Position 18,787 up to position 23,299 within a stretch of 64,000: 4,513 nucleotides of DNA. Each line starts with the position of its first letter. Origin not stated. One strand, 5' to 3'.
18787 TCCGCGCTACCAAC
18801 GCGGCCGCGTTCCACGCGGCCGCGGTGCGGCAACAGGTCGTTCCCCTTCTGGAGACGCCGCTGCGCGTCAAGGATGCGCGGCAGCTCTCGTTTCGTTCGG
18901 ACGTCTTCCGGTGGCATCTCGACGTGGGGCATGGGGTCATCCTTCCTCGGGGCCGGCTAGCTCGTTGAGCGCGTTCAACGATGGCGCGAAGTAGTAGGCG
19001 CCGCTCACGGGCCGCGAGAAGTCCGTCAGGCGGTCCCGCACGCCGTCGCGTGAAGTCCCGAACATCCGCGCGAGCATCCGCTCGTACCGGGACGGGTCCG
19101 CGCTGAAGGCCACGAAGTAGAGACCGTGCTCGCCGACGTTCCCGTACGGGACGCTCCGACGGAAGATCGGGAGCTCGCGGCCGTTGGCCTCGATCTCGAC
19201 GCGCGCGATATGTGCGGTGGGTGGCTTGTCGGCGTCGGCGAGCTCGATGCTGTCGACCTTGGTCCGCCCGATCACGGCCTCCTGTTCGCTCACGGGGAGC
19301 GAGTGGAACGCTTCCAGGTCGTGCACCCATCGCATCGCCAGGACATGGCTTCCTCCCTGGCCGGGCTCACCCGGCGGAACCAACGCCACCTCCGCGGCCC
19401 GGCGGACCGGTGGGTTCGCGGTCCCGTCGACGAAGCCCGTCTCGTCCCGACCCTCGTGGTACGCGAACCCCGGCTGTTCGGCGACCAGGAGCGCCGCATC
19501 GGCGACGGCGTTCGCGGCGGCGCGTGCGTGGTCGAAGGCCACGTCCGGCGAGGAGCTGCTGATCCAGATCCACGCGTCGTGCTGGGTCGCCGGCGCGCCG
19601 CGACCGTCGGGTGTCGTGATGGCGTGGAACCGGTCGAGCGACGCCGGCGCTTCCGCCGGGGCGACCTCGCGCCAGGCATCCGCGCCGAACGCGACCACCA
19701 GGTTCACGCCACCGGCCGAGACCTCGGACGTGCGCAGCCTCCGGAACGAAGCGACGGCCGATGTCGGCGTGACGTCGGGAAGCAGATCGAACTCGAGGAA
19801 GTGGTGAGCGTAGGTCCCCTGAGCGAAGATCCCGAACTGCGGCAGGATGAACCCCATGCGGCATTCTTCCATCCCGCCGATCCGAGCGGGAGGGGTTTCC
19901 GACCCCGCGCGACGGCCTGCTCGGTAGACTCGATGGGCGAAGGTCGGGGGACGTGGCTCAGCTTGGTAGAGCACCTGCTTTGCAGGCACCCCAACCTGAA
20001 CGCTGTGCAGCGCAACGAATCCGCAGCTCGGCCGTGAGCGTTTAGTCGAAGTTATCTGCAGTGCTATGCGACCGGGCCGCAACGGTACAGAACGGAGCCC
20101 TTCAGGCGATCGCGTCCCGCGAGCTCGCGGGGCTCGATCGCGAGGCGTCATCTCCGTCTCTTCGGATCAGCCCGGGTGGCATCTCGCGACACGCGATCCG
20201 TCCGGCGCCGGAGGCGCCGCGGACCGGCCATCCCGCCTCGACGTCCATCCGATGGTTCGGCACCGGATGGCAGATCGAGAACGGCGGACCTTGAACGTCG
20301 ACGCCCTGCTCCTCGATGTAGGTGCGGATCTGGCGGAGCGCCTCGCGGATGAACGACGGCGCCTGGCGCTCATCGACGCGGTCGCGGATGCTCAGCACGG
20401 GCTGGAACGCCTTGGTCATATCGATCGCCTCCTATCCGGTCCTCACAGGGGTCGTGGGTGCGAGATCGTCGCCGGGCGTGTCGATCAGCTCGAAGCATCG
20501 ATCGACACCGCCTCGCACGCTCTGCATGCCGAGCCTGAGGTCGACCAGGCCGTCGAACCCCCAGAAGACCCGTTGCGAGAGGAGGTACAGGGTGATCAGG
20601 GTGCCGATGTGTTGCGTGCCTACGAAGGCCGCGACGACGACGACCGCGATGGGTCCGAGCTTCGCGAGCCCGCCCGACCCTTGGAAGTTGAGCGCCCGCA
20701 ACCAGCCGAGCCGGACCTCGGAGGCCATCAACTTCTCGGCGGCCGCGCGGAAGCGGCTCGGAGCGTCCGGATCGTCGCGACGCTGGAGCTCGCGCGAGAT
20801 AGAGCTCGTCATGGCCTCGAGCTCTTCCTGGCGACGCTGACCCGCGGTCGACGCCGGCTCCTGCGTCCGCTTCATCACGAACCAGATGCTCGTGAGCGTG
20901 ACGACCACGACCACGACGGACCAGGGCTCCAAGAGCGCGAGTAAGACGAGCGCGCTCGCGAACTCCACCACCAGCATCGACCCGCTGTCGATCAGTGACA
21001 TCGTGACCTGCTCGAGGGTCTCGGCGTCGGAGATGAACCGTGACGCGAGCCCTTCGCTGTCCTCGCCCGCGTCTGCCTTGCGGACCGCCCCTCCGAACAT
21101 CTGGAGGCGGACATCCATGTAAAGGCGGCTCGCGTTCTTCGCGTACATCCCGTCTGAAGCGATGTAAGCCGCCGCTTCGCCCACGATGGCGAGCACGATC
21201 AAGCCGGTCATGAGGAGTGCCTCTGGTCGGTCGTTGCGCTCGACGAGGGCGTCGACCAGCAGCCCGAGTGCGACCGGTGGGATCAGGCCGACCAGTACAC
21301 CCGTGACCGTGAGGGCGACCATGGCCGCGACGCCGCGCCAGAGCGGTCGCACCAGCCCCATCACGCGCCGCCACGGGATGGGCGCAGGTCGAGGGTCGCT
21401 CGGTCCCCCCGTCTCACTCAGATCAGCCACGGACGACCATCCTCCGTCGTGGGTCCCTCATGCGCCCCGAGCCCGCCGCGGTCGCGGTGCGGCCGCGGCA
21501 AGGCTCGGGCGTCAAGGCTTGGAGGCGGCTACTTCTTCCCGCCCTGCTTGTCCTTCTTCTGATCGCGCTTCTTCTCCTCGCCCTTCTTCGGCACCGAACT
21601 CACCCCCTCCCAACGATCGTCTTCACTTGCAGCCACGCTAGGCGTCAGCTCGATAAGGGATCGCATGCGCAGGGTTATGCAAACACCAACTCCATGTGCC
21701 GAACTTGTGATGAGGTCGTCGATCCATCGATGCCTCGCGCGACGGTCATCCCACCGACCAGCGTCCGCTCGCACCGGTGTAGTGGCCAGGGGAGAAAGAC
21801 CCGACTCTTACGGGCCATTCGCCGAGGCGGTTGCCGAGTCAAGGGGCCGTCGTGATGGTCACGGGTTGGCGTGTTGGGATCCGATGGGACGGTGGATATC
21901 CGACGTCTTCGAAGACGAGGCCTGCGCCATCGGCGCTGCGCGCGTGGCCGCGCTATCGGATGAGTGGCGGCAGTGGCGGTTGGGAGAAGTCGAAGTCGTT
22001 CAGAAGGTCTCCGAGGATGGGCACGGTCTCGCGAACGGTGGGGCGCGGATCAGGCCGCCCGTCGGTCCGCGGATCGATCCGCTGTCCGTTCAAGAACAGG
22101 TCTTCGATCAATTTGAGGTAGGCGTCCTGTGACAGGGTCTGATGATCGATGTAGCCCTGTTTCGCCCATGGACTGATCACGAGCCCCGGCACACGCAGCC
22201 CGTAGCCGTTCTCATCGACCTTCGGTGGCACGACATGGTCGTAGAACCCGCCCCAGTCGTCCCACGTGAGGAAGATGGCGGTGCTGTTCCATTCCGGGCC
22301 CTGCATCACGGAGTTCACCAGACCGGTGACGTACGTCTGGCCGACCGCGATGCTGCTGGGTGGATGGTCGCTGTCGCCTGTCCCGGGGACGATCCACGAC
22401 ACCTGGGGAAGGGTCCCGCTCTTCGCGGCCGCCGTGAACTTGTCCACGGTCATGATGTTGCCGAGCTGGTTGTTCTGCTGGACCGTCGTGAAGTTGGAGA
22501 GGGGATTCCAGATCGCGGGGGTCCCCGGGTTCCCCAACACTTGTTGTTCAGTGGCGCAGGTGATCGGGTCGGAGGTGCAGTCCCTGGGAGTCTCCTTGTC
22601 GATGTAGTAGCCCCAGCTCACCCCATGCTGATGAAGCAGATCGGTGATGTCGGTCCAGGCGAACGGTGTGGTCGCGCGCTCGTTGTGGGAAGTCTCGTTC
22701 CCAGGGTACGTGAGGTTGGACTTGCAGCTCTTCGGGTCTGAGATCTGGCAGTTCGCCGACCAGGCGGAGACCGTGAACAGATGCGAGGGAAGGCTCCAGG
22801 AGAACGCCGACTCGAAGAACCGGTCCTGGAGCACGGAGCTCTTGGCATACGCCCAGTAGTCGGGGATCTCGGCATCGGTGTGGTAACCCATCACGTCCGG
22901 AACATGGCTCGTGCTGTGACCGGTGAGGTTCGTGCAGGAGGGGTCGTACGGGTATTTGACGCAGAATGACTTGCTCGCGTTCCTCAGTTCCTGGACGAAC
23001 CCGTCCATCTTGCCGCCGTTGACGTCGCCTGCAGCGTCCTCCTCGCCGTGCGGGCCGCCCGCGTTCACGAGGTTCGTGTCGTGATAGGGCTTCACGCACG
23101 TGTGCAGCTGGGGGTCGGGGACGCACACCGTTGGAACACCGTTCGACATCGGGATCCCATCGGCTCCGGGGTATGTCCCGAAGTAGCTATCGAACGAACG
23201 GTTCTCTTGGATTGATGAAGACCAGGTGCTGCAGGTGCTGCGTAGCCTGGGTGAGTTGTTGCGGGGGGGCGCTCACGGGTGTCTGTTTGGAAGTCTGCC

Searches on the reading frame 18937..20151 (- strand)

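Call 87: search_protein_families(library=pfam, proteins=[window:18937-20151:-], max_evalue=0.00001)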
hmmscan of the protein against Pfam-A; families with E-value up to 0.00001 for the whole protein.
window:18937-20151:- (404 aa): 2 families
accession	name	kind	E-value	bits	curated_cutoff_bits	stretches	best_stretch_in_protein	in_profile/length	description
PF20628.3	Dyp_perox_C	-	6.4e-45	153.3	20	1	235-392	3-164/166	Dyp-type peroxidase, C-terminal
PF04261.18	Dyp_perox_N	-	7.8e-11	42.6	20.4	1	150-229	66-145/146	Dyp-type peroxidase, N-terminal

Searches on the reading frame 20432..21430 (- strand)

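Call 87: search_protein_families(library=pfam, proteins=[window:20432-21430:-], max_evalue=0.00001)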
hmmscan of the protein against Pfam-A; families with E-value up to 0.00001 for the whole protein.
window:20432-21430:- (332 aa): 1 family
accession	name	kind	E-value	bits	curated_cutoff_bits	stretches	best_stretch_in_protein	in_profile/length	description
PF00664.28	ABC_membrane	-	1.5e-07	31.9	28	1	37-212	4-184/274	ABC transporter transmembrane region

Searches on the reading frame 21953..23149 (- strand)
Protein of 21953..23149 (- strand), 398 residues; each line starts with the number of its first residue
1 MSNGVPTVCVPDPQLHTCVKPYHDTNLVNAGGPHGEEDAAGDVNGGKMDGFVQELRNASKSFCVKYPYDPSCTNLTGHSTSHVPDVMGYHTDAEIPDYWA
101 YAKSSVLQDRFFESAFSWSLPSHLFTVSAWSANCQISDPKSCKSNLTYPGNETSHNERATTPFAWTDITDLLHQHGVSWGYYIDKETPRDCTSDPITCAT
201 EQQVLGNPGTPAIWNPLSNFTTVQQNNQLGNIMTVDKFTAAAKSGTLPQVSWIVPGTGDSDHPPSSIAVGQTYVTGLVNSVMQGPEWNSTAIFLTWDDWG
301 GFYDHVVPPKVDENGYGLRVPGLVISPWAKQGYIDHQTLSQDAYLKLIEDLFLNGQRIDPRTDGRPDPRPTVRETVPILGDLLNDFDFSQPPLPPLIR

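Call 87: search_protein_families(library=pfam, proteins=[window:21953-23149:-], max_evalue=0.00001)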
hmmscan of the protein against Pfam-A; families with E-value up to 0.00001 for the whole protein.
window:21953-23149:- (398 aa): 1 family
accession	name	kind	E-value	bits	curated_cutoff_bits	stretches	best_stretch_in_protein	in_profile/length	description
PF04185.19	Phosphoesterase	-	8.7e-61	206.5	23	1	26-352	64-353/356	Phosphoesterase family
